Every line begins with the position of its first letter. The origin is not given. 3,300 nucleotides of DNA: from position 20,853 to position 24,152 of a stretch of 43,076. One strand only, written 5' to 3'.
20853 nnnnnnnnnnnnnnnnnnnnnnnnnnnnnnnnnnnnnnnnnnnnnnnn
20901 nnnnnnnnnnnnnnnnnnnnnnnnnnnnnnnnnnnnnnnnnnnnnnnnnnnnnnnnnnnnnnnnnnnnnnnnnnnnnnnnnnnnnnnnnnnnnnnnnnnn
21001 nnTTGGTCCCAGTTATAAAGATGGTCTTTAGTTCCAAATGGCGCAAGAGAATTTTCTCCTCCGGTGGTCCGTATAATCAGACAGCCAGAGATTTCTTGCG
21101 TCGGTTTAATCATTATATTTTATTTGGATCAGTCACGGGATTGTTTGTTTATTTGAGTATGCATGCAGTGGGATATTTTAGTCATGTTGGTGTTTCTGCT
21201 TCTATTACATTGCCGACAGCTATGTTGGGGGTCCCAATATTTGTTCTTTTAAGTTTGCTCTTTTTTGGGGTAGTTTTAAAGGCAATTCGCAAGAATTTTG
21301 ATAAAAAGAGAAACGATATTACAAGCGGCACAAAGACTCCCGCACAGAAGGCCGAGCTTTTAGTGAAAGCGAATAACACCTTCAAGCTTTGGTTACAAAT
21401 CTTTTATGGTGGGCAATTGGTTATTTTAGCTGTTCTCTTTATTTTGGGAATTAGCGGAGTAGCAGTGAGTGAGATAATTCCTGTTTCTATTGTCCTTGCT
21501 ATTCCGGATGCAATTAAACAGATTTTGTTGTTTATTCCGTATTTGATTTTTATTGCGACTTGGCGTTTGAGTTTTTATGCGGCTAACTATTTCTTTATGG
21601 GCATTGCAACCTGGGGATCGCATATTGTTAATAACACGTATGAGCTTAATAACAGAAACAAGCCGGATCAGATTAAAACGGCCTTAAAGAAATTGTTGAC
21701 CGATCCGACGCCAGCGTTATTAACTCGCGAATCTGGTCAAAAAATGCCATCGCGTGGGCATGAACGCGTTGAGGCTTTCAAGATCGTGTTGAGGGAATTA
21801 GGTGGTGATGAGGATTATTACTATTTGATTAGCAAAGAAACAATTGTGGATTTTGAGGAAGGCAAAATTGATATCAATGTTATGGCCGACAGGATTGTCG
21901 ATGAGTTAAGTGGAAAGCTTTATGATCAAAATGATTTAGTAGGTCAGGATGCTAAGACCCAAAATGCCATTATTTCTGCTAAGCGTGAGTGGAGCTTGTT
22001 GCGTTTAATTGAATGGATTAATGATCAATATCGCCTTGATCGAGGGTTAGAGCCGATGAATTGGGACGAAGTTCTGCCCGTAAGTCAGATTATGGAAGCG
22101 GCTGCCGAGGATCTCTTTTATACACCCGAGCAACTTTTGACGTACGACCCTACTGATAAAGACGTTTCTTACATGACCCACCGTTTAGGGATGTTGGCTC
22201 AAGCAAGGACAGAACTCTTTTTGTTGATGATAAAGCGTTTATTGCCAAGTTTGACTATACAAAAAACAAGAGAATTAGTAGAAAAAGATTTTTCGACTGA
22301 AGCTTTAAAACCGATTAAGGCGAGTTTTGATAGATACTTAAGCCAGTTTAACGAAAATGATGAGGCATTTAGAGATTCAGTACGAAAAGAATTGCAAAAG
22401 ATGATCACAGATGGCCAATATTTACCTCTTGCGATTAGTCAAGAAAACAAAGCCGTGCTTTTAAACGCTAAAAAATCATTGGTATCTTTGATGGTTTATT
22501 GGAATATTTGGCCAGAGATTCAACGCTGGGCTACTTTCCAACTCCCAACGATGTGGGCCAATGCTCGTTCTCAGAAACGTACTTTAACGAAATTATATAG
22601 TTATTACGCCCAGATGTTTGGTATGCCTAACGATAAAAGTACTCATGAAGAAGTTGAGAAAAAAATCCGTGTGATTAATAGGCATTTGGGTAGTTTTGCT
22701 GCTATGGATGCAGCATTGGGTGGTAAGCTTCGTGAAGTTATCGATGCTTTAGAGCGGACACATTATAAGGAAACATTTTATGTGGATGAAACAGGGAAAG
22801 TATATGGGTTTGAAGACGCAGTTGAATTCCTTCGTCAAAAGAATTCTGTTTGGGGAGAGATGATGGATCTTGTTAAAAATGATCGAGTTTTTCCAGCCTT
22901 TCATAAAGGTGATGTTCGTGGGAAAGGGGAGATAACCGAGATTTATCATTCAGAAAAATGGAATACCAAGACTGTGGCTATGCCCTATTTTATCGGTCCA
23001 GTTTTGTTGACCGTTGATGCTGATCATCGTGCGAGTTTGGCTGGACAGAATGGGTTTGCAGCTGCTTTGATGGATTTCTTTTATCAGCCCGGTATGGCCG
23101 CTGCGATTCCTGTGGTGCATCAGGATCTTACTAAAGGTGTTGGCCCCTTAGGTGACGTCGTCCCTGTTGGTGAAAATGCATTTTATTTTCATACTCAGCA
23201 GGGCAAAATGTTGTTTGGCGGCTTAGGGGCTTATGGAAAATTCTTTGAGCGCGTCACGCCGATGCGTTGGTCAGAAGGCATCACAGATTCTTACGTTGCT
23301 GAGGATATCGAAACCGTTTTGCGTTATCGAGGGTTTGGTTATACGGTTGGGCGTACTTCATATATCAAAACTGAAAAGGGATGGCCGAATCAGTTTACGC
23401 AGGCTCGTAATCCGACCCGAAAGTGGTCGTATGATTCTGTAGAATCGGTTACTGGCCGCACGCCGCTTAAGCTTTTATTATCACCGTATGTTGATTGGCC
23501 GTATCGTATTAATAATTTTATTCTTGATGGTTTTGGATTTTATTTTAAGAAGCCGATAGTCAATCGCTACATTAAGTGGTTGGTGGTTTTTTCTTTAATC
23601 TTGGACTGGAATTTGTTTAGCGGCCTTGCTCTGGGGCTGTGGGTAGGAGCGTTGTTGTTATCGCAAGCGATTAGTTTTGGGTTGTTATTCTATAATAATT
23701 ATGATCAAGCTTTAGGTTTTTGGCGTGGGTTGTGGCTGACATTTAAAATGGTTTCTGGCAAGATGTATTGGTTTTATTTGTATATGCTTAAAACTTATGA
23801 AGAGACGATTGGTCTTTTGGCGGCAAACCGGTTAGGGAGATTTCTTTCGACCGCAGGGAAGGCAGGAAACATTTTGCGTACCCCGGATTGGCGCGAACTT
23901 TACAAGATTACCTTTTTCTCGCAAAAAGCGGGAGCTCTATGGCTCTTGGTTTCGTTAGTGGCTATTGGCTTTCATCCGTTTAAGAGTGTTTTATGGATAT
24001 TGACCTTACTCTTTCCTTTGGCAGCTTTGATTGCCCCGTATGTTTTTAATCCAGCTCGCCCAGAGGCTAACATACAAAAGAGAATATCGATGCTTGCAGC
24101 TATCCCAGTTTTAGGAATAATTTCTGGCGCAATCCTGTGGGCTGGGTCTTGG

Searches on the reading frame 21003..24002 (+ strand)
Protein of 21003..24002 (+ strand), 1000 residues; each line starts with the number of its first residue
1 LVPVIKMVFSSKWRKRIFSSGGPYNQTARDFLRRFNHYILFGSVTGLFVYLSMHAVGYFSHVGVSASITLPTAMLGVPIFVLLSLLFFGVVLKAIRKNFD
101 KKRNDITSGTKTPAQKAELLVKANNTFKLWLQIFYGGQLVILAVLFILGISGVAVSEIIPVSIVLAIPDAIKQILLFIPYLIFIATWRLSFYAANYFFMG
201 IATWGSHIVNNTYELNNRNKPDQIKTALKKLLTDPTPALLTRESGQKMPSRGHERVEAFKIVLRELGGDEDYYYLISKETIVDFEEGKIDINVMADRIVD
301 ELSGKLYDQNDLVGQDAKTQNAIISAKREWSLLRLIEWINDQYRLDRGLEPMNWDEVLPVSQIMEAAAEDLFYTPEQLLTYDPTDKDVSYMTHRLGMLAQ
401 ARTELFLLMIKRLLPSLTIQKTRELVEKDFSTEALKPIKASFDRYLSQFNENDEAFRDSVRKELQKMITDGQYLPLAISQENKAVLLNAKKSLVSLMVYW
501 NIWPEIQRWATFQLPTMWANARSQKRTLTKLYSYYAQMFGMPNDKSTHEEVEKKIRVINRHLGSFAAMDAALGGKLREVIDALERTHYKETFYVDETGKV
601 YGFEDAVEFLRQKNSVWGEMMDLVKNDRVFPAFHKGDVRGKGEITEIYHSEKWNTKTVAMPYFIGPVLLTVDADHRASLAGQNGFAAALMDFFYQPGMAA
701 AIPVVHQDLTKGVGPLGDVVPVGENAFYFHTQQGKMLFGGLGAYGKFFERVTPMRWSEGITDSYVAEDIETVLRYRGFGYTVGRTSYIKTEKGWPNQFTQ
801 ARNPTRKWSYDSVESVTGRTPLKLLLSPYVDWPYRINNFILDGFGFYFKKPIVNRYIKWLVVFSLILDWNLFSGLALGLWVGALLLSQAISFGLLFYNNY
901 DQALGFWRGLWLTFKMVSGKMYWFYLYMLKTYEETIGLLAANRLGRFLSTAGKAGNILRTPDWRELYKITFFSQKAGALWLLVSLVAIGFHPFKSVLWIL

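Call 6: search_protein_families(library=pfam, proteins=[window:21003-24002:+], max_evalue=0.01)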
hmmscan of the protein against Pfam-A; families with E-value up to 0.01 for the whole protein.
window:21003-24002:+ (1000 aa): 1 family
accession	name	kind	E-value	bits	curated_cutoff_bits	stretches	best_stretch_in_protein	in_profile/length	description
PF00497.25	SBP_bac_3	-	0.0038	17.4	26.4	0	336-473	29-122/132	Bacterial extracellular solute-binding proteins, family 3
